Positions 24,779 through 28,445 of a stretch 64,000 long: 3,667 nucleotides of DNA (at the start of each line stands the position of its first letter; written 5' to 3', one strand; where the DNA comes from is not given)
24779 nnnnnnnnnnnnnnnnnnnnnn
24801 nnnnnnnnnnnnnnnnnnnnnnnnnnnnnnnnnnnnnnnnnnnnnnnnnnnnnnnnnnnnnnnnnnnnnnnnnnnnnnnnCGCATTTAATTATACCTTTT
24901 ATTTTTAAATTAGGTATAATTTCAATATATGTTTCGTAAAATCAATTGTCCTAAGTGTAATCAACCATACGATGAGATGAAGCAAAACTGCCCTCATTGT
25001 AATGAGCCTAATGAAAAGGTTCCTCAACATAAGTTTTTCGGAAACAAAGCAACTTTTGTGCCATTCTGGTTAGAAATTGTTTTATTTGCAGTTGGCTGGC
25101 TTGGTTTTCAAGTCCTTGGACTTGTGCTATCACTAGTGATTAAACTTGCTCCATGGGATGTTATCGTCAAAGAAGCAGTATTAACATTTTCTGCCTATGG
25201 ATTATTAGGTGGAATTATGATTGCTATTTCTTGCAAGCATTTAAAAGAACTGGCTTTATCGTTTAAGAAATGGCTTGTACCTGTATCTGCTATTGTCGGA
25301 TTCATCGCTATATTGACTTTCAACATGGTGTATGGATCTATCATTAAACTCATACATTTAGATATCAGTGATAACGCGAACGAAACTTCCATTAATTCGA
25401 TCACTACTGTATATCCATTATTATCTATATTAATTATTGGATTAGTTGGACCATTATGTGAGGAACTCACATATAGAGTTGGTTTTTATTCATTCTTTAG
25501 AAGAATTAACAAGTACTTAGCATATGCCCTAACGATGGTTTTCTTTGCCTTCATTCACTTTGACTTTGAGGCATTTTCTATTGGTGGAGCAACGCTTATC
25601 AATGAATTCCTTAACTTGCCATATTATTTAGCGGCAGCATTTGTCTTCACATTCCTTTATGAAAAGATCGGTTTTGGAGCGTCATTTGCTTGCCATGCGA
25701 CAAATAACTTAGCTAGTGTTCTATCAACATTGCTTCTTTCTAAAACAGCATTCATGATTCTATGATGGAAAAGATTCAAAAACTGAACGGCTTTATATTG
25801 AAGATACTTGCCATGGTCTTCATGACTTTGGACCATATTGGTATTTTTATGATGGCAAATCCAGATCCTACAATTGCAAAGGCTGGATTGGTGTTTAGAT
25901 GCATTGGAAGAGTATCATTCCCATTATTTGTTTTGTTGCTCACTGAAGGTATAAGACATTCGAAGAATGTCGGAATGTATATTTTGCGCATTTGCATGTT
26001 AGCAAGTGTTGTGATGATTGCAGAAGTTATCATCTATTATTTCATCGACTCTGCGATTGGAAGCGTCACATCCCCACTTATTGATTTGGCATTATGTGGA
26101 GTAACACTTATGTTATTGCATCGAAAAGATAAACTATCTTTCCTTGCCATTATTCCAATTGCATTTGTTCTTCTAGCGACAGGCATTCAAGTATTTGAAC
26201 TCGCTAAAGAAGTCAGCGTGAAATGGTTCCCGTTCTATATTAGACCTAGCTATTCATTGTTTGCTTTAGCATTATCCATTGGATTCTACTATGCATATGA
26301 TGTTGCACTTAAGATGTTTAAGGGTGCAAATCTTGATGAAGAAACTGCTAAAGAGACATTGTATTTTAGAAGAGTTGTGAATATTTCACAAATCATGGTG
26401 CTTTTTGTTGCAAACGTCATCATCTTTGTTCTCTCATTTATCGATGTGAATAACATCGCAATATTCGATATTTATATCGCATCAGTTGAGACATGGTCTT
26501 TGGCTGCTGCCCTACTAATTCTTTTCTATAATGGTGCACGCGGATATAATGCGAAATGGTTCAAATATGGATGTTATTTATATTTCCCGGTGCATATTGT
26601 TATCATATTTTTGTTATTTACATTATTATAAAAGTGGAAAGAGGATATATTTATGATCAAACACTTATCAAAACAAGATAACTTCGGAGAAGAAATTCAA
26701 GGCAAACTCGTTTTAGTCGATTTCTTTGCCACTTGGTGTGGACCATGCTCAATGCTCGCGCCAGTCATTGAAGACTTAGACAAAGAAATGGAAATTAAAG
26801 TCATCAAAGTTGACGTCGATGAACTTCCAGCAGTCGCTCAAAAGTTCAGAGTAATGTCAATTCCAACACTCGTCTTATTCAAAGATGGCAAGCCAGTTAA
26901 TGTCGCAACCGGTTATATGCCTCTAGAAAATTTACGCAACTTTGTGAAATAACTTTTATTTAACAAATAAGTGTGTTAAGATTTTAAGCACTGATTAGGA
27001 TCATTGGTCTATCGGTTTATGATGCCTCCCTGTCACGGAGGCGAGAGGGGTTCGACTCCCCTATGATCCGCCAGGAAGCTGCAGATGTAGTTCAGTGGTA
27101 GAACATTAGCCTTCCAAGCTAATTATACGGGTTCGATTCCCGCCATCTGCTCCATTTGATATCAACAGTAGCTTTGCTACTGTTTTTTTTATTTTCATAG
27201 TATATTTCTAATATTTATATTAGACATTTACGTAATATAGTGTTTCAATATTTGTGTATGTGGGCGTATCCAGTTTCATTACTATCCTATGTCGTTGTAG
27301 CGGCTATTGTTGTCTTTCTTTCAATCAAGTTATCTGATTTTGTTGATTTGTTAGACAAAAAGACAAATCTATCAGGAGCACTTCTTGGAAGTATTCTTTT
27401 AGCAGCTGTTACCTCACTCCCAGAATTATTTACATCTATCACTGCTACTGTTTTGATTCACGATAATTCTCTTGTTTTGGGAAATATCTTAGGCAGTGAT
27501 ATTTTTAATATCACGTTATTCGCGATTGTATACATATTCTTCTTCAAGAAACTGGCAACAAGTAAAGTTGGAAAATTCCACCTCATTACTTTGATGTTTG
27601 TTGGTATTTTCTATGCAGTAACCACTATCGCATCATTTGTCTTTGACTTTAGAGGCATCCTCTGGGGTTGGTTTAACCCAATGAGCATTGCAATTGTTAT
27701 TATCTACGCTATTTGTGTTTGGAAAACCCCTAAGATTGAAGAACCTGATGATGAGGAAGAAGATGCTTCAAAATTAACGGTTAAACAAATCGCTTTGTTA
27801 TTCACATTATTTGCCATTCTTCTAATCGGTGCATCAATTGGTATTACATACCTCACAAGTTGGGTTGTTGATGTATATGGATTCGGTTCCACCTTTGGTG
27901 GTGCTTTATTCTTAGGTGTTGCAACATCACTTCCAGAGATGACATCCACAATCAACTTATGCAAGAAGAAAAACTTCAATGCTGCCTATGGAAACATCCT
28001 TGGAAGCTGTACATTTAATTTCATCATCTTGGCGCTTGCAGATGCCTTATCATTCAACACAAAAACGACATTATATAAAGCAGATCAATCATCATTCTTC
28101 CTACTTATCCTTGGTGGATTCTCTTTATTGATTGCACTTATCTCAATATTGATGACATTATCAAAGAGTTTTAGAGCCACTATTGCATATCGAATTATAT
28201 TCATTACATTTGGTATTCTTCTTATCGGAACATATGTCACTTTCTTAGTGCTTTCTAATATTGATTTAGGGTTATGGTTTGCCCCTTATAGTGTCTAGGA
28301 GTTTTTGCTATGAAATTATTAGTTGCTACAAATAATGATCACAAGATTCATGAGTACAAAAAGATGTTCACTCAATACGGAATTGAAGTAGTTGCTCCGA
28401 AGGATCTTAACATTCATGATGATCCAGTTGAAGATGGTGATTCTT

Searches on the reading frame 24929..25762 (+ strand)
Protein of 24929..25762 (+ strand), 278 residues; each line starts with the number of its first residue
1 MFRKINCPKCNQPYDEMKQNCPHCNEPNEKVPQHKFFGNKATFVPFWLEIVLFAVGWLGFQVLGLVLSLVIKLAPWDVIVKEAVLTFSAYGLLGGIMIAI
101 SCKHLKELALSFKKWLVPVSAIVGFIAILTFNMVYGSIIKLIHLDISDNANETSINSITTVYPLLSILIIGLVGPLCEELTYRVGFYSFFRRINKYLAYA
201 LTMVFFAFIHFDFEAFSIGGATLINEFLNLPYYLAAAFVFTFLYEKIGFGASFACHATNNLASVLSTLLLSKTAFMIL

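Call 15: search_protein_families(library=pfam, proteins=[window:24929-25762:+], max_evalue=0.001)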
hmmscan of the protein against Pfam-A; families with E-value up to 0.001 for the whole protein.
window:24929-25762:+ (278 aa): 1 family
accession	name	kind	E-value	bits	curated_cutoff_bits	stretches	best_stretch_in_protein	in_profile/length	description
PF02517.21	Rce1-like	-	4.4e-12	46.6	22.4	1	162-261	3-92/93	Type II CAAX prenyl endopeptidase Rce1-like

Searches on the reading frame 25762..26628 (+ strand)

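Call 15: search_protein_families(library=pfam, proteins=[window:25762-26628:+], max_evalue=0.001)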
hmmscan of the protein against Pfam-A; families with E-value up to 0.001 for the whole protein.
window:25762-26628:+ (289 aa): 1 family
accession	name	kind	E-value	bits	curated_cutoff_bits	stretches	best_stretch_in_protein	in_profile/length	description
PF05857.17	TraX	-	2.8e-17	63.8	25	1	12-285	4-216/217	TraX protein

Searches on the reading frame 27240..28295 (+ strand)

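Call 15: search_protein_families(library=pfam, proteins=[window:27240-28295:+], max_evalue=0.001)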
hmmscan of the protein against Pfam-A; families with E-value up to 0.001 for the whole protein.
window:27240-28295:+ (352 aa): 1 family
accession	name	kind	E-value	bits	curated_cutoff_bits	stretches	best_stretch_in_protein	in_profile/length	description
PF01699.29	Na_Ca_ex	-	1.4e-22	80.7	24.9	2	14-161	3-147/151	Sodium/calcium exchanger protein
